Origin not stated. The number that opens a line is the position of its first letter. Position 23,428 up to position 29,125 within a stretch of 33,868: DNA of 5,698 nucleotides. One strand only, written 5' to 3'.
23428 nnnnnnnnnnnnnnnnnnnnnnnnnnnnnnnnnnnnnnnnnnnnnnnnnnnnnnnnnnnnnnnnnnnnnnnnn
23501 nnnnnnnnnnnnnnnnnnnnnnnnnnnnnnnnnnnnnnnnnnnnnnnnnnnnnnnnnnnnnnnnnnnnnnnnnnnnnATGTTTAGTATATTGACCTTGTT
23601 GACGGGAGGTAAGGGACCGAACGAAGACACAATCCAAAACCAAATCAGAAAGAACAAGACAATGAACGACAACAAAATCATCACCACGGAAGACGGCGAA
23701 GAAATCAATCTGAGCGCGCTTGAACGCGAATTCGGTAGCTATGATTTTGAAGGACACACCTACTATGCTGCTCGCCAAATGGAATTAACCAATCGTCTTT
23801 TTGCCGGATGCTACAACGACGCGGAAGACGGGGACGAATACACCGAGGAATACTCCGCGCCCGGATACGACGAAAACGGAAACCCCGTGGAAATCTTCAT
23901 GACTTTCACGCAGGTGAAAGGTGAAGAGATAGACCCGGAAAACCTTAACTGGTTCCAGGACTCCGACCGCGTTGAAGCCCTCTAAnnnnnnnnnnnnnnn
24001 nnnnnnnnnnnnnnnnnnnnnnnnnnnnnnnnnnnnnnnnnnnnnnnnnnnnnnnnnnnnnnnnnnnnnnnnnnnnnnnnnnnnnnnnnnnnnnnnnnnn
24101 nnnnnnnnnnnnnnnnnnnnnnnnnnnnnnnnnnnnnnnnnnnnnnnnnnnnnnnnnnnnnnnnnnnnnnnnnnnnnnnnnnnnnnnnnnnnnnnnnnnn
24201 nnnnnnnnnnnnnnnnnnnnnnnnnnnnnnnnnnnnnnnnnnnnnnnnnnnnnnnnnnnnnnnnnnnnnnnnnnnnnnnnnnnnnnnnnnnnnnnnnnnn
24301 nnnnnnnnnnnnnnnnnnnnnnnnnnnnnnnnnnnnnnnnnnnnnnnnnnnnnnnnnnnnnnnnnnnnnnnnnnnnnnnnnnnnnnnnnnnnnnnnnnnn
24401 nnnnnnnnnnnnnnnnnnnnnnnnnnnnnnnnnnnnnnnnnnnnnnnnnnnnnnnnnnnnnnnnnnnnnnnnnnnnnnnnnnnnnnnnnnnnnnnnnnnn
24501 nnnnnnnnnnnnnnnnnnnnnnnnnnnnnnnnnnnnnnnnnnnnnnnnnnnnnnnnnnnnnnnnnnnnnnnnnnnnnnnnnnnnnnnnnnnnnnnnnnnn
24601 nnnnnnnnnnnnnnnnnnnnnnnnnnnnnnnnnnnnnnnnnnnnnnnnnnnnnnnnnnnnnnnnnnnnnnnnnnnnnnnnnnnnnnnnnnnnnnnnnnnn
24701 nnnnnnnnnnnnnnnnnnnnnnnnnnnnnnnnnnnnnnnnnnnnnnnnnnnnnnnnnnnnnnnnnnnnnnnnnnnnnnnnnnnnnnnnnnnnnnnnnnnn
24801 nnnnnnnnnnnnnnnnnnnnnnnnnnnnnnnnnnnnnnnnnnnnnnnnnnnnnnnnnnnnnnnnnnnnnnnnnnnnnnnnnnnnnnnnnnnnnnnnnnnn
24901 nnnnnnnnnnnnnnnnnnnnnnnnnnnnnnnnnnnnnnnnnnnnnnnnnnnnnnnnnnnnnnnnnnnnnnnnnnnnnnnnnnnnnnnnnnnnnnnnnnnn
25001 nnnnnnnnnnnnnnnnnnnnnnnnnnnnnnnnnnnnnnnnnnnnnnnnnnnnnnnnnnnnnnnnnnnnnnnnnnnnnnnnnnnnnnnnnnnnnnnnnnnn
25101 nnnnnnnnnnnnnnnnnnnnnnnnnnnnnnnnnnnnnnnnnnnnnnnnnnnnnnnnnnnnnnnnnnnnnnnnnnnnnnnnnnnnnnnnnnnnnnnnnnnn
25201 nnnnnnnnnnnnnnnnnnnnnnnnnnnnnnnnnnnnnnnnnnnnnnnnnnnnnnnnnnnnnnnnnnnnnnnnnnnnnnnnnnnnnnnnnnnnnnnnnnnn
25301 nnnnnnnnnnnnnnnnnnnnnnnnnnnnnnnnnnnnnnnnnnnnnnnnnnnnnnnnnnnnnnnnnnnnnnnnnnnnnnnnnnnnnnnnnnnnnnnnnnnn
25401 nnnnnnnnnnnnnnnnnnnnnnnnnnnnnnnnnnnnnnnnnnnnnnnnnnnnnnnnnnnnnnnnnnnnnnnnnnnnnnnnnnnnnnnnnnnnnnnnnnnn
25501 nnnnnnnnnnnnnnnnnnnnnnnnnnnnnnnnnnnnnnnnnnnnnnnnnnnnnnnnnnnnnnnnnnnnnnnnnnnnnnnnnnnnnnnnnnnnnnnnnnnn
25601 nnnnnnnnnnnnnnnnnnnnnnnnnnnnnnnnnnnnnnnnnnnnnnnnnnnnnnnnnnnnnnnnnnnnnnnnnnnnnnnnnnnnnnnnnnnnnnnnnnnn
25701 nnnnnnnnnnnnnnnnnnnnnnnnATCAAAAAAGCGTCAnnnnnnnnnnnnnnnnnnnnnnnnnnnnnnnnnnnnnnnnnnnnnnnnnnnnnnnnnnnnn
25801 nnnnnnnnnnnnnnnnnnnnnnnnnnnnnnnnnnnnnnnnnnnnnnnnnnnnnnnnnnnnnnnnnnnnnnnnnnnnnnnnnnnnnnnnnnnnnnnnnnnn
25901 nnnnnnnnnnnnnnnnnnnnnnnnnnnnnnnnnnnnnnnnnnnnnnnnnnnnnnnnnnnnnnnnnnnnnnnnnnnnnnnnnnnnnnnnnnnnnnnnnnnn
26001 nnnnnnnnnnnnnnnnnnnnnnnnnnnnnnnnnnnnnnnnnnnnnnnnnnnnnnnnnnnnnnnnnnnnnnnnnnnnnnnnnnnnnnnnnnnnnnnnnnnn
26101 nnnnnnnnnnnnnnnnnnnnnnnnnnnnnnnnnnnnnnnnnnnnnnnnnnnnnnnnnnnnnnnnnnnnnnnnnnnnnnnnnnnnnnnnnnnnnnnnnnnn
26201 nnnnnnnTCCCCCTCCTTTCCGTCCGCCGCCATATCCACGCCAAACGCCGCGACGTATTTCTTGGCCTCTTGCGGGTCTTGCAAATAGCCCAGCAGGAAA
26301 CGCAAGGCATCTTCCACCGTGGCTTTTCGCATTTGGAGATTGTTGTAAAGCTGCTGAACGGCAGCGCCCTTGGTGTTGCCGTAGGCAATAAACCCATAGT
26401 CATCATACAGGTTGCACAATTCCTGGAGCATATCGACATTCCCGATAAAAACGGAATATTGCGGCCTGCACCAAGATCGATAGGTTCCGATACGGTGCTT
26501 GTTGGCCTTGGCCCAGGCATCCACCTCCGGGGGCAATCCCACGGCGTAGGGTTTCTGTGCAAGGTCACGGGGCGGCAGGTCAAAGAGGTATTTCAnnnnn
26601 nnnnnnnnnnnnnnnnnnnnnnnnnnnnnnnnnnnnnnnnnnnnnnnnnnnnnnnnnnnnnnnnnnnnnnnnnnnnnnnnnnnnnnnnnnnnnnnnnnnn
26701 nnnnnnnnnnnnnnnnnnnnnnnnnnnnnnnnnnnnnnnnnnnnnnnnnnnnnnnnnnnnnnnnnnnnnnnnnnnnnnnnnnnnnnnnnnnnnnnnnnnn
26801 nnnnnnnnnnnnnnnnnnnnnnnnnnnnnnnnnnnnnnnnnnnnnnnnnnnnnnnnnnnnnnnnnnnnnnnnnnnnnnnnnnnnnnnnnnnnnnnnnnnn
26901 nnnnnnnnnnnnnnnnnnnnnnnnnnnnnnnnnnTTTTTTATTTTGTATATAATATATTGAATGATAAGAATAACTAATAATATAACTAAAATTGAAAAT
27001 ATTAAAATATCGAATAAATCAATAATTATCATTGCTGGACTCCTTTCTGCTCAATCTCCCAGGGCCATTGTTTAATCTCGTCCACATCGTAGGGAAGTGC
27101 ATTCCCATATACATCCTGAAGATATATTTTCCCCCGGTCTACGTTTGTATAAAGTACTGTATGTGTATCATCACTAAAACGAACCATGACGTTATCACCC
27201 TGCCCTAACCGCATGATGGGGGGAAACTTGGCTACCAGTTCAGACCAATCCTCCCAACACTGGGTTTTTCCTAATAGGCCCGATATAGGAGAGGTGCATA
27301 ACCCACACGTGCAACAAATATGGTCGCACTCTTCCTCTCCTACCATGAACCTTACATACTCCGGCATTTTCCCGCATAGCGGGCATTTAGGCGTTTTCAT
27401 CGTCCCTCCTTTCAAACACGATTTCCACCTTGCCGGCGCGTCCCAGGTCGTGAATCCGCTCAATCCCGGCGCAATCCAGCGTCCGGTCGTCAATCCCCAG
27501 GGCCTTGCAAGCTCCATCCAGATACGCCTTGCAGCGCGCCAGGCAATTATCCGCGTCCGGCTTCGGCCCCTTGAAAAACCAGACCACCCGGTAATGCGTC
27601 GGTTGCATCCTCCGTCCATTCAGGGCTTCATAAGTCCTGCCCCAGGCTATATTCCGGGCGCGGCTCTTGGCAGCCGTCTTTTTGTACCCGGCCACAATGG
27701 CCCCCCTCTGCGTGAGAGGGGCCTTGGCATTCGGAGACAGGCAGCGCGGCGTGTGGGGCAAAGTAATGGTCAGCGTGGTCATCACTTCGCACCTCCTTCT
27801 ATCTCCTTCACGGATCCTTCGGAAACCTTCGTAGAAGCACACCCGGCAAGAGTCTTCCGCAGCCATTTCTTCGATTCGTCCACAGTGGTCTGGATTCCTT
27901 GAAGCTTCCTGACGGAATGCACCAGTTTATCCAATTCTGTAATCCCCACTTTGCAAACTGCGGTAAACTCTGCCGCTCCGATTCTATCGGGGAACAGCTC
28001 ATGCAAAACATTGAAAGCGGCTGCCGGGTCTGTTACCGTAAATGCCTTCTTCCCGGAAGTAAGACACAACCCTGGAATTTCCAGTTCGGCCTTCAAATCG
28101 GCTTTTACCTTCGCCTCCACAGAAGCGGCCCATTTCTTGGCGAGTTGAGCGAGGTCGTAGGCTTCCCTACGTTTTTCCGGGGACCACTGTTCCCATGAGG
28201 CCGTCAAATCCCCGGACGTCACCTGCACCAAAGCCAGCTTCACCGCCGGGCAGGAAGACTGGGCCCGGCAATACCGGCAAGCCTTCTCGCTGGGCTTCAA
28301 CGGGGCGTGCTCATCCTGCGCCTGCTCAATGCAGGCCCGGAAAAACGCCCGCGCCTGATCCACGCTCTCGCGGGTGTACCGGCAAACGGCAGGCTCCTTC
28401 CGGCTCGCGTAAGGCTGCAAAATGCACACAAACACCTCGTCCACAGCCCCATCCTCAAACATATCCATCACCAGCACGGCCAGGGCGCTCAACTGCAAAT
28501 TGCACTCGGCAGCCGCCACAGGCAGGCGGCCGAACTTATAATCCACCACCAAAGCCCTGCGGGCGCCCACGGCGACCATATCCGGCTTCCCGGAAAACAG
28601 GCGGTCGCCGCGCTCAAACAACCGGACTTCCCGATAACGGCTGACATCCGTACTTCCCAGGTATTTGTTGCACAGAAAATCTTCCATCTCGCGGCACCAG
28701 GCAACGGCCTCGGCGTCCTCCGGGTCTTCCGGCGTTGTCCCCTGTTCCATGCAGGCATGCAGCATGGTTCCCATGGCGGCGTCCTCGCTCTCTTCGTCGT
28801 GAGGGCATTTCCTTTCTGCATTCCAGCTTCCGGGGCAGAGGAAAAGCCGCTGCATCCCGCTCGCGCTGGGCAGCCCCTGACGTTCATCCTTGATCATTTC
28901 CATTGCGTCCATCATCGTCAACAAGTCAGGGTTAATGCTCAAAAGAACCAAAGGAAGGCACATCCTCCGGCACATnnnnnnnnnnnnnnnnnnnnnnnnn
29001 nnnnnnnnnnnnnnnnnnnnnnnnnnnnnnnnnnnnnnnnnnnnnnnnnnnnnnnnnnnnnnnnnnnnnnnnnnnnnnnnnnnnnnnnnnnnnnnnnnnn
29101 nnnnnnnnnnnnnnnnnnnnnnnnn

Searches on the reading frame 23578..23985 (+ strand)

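Call 44: search_protein_families(library=pfam, max_evalue=0.01, proteins=[window:23578-23985:+])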
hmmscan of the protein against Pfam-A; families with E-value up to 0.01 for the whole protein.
window:23578-23985:+ (135 aa): 1 family
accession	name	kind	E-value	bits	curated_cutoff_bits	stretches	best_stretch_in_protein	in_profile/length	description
PF07559.19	FlgE_D2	-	0.0085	17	22.7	0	80-116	12-48/142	Flagellar basal body protein FlaE D2 domain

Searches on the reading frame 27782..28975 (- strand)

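Call 22: search_protein_families(library=phrogs, max_evalue=0.001, proteins=[window:27782-28975:-])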
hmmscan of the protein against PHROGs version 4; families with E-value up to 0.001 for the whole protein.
window:27782-28975:- (397 aa): 2 families
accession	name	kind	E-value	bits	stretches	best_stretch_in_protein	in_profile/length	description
phrog_69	-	DNA, RNA and nucleotide metabolism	8.1e-36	125.1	1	20-325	74-407/501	exonuclease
phrog_298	-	DNA, RNA and nucleotide metabolism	0.00014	22.3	1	60-214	100-258/293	exonuclease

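Call 94: search_protein_families(library=pfam, max_evalue=0.001, proteins=[window:27782-28975:-])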
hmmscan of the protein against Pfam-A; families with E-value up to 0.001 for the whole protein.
window:27782-28975:- (397 aa): 2 families
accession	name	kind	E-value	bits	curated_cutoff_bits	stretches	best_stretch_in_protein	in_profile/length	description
PF10926.14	DUF2800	-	1.9e-25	90.3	21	2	128-352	119-338/368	Protein of unknown function (DUF2800)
PF12705.13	PDDEXK_1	-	3.8e-15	56.9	22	1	37-243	3-247/247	PD-(D/E)XK nuclease superfamily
